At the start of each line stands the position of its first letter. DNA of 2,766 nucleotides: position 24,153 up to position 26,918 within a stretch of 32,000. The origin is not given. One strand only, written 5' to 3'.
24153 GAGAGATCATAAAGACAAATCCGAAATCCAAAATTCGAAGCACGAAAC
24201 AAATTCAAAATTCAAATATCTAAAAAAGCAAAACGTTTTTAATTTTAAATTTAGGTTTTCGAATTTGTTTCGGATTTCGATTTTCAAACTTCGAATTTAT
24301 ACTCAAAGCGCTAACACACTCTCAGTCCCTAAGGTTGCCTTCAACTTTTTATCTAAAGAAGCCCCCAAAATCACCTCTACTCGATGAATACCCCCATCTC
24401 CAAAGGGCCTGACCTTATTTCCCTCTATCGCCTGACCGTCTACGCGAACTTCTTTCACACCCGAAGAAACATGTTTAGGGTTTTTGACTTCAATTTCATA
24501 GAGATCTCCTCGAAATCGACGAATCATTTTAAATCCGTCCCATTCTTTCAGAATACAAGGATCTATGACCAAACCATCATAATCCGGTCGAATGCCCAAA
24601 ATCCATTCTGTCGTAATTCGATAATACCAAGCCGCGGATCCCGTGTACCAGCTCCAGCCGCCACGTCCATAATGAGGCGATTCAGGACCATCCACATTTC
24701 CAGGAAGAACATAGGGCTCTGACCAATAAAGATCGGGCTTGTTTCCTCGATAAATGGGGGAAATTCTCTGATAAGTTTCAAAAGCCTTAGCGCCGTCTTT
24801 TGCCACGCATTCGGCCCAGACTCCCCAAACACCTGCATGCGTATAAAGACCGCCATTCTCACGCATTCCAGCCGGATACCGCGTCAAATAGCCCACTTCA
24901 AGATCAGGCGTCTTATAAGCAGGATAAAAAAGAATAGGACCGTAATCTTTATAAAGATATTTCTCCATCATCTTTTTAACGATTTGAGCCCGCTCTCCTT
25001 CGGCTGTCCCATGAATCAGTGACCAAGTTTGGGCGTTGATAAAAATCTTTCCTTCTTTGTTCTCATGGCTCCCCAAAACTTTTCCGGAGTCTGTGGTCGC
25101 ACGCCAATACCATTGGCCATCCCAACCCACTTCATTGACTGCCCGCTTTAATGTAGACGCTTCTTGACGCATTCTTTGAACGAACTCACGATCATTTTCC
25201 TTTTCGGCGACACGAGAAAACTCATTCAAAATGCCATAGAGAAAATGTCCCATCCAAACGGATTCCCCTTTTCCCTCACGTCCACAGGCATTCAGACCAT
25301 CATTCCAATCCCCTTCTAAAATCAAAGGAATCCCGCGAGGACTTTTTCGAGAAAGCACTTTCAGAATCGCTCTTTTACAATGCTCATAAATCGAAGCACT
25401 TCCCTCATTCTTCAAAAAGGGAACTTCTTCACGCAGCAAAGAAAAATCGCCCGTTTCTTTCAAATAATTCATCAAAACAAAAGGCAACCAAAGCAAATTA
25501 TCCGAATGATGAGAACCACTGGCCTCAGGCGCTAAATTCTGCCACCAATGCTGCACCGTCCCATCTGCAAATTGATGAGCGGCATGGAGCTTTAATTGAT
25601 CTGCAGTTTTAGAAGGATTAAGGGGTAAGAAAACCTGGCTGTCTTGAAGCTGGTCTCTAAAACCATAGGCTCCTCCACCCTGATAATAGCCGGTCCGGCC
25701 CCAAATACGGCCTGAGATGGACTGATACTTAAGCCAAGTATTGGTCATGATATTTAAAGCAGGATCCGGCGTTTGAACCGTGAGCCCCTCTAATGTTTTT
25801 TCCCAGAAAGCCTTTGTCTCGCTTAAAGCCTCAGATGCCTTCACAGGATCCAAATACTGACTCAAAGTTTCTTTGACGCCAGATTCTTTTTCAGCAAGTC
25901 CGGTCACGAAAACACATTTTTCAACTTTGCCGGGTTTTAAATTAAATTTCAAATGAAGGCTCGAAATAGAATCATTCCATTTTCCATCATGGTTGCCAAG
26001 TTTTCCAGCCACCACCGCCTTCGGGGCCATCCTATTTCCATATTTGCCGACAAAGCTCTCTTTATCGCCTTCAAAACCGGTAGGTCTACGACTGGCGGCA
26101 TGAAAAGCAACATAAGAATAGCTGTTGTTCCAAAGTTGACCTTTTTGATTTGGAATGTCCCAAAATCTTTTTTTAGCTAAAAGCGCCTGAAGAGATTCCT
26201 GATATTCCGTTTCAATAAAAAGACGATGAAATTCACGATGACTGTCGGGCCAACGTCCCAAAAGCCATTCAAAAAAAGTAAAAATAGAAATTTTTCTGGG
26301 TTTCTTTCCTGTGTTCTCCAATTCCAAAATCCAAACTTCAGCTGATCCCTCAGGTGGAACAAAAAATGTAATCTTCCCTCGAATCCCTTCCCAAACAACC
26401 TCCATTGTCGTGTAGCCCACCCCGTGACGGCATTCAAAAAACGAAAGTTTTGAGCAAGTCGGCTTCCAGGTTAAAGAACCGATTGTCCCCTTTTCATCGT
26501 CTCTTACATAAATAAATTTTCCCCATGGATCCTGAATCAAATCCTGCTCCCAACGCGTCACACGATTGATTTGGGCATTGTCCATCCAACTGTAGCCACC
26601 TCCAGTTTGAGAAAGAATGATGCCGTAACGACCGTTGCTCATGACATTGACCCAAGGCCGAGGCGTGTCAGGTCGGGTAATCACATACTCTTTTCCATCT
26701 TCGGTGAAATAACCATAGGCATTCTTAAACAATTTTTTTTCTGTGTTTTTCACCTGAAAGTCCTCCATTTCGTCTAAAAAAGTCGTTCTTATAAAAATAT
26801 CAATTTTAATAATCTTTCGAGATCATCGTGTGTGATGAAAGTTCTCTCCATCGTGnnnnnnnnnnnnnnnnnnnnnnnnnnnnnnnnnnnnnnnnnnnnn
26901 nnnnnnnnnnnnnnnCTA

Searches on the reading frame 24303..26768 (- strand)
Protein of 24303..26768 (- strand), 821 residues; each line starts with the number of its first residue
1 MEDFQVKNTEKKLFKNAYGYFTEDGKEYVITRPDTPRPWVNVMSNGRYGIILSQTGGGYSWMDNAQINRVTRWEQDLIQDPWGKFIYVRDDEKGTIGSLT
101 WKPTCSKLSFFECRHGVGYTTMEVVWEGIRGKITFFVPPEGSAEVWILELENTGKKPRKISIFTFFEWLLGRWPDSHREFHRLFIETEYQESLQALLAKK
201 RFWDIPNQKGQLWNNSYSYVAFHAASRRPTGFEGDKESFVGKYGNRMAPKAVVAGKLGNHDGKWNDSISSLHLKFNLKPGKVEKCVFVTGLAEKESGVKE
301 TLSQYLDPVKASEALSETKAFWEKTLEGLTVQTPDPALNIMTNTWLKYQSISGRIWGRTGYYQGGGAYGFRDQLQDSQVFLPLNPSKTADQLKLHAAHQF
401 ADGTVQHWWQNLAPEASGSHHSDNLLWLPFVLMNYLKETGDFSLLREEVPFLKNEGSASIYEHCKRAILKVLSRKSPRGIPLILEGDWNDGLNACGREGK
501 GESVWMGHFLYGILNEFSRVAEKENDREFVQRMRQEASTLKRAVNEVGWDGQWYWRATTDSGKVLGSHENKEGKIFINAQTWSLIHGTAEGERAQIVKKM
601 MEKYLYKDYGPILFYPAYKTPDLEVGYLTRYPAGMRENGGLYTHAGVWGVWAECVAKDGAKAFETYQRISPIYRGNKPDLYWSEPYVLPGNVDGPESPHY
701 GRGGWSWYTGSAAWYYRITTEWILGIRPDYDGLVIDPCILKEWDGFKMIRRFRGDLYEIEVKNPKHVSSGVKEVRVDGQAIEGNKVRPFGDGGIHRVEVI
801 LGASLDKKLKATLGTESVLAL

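Call 19: search_protein_families(library=pfam, proteins=[window:24303-26768:-])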
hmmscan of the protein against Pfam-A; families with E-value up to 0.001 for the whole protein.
window:24303-26768:- (821 aa): 2 families
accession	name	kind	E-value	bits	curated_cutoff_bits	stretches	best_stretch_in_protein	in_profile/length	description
PF17167.11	Glyco_hydro_94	-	3e-119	398.9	27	1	321-725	1-420/420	Glycosyl hydrolase 94 superfamily, catalytic domain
PF06165.18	GH94_b-supersand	-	8e-76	255.3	23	1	36-290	1-251/251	Glycosyl hydrolase 94, supersandwich domain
